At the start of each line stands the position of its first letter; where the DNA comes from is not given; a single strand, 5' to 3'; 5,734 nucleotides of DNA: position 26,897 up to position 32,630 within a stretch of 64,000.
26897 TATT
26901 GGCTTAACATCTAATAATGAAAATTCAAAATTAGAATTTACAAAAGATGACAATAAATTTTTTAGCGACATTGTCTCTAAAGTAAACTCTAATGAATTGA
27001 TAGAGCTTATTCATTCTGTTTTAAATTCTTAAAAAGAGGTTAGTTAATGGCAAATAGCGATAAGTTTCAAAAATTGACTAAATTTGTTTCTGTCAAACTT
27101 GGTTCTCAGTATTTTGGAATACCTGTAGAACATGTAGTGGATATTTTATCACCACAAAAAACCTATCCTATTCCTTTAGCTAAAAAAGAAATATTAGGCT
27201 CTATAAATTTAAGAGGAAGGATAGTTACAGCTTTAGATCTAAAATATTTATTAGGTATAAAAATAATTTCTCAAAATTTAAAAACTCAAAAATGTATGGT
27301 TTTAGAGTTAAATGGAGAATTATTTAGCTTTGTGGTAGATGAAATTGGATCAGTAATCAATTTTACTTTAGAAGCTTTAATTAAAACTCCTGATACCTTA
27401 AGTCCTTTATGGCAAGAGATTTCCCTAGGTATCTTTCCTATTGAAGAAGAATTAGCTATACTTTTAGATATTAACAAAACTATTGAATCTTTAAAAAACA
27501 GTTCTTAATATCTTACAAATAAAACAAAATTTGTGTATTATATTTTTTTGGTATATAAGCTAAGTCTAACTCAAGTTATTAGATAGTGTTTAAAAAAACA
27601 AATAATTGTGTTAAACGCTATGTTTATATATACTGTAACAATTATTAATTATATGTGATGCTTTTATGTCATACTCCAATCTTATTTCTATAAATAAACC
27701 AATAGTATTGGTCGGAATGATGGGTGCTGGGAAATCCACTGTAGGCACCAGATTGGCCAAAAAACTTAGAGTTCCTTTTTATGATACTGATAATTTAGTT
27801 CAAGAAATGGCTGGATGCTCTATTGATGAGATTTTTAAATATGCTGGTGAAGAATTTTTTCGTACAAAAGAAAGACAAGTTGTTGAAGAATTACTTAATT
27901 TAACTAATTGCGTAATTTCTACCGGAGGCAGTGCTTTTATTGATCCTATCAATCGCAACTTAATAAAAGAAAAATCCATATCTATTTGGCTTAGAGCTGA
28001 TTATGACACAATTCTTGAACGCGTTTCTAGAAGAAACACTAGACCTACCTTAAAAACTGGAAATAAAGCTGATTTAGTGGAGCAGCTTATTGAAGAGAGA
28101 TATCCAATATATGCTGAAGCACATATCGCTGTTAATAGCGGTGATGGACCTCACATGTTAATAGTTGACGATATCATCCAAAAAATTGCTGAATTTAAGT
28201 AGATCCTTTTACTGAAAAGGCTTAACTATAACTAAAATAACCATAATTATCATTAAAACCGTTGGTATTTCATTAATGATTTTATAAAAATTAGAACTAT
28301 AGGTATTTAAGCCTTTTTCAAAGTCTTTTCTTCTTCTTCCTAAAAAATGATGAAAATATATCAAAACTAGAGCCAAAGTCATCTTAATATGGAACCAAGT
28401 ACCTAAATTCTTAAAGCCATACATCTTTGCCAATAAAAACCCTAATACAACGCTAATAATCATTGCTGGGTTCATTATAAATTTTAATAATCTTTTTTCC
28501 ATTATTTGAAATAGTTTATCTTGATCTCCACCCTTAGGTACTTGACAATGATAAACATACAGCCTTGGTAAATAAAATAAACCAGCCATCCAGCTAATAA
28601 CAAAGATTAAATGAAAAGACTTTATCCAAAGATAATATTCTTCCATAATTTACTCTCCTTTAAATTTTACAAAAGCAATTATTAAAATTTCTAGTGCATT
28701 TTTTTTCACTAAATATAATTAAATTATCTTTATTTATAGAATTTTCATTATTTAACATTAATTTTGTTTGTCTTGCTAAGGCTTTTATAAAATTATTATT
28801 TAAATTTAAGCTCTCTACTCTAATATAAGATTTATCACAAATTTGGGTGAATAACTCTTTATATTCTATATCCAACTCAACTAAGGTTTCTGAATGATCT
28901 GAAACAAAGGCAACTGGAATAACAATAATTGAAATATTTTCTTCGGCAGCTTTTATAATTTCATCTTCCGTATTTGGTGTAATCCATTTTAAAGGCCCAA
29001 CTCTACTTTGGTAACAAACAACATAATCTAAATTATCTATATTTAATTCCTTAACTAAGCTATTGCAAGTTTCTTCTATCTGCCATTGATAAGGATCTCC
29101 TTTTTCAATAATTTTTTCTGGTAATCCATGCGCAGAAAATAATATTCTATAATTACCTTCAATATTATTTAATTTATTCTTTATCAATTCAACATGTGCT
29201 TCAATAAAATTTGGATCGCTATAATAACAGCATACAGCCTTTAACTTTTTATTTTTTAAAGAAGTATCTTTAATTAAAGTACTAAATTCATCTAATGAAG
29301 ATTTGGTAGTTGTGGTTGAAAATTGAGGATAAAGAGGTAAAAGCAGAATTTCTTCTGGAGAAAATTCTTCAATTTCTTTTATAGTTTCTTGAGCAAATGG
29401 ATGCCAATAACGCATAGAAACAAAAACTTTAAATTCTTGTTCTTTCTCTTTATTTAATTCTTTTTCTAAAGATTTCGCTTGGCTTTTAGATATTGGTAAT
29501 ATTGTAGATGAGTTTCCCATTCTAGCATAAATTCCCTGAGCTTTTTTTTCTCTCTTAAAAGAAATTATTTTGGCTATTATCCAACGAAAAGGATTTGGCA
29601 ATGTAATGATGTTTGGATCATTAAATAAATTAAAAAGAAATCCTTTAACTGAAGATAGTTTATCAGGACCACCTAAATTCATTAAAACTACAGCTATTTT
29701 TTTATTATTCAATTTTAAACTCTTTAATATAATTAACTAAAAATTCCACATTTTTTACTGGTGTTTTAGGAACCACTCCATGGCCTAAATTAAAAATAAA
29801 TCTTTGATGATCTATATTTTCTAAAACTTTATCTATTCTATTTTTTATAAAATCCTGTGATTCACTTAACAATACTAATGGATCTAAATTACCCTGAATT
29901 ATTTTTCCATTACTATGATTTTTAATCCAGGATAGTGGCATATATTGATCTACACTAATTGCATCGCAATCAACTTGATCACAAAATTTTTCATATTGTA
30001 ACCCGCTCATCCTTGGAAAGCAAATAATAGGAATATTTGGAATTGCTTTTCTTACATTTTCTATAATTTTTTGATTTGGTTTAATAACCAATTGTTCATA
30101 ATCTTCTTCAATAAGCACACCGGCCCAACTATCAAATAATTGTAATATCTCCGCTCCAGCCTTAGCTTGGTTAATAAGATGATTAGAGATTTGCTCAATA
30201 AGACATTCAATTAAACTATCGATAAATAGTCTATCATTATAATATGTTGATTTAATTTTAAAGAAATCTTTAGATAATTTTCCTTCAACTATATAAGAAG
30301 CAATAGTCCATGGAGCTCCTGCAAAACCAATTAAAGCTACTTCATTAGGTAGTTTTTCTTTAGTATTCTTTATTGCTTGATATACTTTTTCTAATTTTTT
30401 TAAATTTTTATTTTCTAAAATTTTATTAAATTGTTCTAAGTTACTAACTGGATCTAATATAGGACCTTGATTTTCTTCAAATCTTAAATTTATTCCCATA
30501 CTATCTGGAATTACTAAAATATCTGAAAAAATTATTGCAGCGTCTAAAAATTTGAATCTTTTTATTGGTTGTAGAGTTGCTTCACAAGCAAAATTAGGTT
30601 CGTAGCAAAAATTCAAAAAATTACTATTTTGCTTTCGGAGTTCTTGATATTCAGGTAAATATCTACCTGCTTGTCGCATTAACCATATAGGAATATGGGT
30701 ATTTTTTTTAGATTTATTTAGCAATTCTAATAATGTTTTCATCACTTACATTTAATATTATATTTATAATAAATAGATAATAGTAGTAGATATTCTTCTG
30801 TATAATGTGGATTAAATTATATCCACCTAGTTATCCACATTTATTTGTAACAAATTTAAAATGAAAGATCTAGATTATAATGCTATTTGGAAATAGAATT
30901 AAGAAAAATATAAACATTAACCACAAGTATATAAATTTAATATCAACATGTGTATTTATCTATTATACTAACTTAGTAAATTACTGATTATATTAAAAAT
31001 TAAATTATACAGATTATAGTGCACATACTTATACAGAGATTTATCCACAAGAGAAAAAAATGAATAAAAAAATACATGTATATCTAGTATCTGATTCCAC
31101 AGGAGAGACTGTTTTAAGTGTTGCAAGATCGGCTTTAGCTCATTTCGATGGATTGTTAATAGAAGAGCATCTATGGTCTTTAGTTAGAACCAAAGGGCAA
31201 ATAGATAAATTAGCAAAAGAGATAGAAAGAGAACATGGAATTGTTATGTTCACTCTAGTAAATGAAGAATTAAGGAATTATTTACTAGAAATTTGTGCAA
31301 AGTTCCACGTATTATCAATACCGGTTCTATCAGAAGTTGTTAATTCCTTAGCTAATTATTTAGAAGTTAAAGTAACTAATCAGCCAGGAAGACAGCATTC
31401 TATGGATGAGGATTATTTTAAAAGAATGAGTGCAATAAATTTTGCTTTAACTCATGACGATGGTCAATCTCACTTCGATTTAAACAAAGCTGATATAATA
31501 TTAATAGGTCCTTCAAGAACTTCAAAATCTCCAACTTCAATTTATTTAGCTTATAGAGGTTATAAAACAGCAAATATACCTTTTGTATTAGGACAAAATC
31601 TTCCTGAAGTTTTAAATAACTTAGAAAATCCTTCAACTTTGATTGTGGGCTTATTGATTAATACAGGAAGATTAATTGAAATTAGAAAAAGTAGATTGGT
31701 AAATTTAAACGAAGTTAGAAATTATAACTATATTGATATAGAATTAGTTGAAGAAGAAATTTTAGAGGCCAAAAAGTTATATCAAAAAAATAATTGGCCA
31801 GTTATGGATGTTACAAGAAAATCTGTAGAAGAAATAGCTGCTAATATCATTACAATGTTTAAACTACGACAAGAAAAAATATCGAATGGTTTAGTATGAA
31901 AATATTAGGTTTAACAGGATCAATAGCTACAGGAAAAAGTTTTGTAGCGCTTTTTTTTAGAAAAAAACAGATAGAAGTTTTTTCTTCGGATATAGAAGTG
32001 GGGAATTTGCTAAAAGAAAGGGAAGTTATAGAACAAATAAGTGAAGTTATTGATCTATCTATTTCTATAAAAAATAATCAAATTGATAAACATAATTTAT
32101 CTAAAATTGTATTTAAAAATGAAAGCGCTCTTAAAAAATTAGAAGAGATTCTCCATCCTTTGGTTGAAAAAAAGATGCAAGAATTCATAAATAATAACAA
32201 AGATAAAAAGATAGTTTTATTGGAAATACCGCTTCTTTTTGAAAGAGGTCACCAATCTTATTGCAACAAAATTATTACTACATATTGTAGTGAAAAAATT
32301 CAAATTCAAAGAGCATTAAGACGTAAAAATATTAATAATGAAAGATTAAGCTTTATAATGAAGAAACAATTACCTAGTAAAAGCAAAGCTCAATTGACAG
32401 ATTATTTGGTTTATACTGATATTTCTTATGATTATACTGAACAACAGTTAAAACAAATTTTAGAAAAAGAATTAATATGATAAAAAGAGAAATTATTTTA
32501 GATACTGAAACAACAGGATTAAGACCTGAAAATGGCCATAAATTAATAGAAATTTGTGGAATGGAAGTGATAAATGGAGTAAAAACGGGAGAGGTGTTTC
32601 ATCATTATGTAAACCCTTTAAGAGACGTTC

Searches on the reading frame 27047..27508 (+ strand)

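Call 33: search_protein_families(library=pfam, proteins=[window:27047-27508:+], max_evalue=0.00001)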
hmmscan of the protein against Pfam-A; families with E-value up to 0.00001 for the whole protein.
window:27047-27508:+ (153 aa): 1 family
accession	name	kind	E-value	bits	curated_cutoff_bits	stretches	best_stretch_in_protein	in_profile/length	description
PF01584.24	CheW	-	3.6e-25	88.6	23.5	1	13-148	2-136/138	CheW-like domain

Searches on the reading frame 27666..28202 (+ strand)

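Call 33: search_protein_families(library=pfam, proteins=[window:27666-28202:+], max_evalue=0.00001)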
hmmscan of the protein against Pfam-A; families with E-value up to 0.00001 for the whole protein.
window:27666-28202:+ (178 aa): 3 families
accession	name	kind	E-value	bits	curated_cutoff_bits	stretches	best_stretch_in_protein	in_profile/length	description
PF01202.28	SKI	-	1.4e-46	158.9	22.1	1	19-174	1-158/159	Shikimate kinase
PF13238.12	AAA_18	-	9.7e-12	45.9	29.4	1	13-134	1-122/128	AAA domain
PF13189.12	Cytidylate_kin2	-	1.1e-09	39.2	28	0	17-50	6-38/176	Cytidylate kinase-like family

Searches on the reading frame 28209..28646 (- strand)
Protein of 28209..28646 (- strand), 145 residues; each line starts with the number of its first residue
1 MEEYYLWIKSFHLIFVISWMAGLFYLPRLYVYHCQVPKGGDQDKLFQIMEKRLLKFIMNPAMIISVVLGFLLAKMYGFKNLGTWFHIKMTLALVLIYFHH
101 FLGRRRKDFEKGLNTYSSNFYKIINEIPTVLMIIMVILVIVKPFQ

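Call 78: search_protein_families(library=pfam, proteins=[window:28209-28646:-], max_evalue=0.0001)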
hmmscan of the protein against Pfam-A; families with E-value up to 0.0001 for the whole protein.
window:28209-28646:- (145 aa): 1 family
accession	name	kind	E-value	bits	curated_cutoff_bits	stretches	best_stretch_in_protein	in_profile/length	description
PF03653.18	UPF0093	-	1.4e-57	194.5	34.2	1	1-144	1-146/146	Uncharacterised protein family (UPF0093)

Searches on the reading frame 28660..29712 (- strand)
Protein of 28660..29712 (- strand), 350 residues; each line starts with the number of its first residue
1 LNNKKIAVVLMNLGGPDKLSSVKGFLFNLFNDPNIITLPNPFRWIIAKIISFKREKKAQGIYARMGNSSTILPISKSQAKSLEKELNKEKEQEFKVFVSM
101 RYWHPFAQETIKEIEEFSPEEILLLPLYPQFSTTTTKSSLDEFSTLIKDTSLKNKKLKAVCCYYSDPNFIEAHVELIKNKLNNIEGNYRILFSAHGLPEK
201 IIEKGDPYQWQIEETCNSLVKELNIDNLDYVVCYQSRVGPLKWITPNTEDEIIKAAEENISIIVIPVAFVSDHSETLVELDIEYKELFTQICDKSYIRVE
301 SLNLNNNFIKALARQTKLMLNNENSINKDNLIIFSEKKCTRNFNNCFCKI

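Call 33: search_protein_families(library=pfam, proteins=[window:28660-29712:-], max_evalue=0.00001)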
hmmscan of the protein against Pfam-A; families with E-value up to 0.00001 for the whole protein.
window:28660-29712:- (350 aa): 1 family
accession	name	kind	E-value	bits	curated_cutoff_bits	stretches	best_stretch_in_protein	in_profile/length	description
PF00762.24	Ferrochelatase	-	8.3e-106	354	27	1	5-314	1-311/317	Ferrochelatase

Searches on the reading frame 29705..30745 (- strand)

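Call 33: search_protein_families(library=pfam, proteins=[window:29705-30745:-], max_evalue=0.00001)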
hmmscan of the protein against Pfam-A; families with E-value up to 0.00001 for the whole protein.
window:29705-30745:- (346 aa): 1 family
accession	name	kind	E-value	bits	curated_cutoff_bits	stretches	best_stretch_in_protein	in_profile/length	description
PF01208.23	URO-D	-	3.8e-105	352.1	23.9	1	11-342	11-345/346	Uroporphyrinogen decarboxylase (URO-D)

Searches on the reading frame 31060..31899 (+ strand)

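Call 33: search_protein_families(library=pfam, proteins=[window:31060-31899:+], max_evalue=0.00001)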
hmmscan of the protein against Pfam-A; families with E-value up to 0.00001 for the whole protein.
window:31060-31899:+ (279 aa): 1 family
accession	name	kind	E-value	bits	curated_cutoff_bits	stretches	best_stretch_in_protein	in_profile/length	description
PF03618.20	Kinase-PPPase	-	3.8e-87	292.6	23.5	1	7-264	1-256/256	Kinase/pyrophosphorylase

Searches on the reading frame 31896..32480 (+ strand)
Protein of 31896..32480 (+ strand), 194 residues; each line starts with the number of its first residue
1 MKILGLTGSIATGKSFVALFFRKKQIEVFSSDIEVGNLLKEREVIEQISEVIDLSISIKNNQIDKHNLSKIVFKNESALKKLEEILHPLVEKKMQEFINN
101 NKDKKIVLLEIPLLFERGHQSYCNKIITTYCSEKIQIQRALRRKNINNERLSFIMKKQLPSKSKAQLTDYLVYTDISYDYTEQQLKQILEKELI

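Call 77: search_protein_families(library=pfam, proteins=[window:31896-32480:+], max_evalue=0.0001)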
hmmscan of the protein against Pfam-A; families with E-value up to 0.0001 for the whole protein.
window:31896-32480:+ (194 aa): 1 family
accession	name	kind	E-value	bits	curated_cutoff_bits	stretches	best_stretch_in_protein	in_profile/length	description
PF01121.26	CoaE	-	2.5e-34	119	27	1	3-174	2-174/180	Dephospho-CoA kinase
